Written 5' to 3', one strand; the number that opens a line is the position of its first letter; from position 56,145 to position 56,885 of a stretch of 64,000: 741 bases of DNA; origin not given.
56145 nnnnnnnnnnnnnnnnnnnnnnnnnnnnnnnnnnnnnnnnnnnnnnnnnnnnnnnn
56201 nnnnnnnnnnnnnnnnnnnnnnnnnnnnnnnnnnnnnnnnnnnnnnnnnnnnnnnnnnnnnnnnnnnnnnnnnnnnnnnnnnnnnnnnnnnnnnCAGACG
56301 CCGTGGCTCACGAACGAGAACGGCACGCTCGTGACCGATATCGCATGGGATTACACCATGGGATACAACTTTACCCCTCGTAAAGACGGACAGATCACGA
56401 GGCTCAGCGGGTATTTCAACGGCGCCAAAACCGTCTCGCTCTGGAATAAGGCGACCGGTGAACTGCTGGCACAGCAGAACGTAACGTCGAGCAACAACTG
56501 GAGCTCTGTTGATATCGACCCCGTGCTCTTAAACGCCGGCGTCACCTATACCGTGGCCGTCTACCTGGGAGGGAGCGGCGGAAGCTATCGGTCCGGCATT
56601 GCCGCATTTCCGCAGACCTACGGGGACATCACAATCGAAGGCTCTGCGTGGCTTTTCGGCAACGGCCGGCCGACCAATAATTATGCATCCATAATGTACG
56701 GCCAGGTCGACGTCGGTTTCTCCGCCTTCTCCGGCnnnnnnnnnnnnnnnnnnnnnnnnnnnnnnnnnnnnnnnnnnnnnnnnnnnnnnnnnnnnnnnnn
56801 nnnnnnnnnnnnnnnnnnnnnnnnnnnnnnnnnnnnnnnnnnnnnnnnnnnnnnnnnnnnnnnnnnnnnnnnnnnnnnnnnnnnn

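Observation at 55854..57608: Four ~147-aa (~441-bp) tandem repeat domains of unknown function at the C-terminus of a secreted S8 subtilase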

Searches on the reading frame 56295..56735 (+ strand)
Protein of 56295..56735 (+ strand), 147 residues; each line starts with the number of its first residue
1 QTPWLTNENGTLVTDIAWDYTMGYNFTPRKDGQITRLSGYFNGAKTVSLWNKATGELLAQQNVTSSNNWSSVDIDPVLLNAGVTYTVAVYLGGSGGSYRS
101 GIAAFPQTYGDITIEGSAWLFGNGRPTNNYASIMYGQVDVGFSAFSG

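Call 6: search_protein_families(library=pfam, proteins=[window:56295-56735:+], max_evalue=10)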
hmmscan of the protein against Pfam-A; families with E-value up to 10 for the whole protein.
window:56295-56735:+ (147 aa): 3 families
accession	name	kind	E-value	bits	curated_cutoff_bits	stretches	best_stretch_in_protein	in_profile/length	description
PF13313.11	DUF4082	-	6.5e-10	39.6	28.4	1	19-132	14-138/143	Domain of unknown function (DUF4082)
PF11530.13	Pilin_PilX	-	0.036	14.4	25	1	80-112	80-112/127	Minor type IV pilin, PilX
PF16586.11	DUF5060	-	0.11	13.2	27.2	0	19-46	24-50/70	Domain of unknown function (DUF5060)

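Call 53: search_protein_families(library=phrogs, proteins=[window:56295-56735:+], max_evalue=1)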
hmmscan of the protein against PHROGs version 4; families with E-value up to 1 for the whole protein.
window:56295-56735:+ (147 aa): 1 family
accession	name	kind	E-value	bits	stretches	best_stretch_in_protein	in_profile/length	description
phrog_15801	-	unknown function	0.049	15.1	1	31-89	4-62/106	-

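Call 61: search_protein_families(library=ncbifam, proteins=[window:56295-56735:+], max_evalue=1)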
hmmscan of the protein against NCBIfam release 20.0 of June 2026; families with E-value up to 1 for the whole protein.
window:56295-56735:+ (147 aa): 1 family
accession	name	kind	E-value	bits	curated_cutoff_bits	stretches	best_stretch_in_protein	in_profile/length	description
TIGR03721.1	exospore_TM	domain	3.6e-05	23.9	93.15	1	22-95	53-126/169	exosporium glycoprotein BclB-related protein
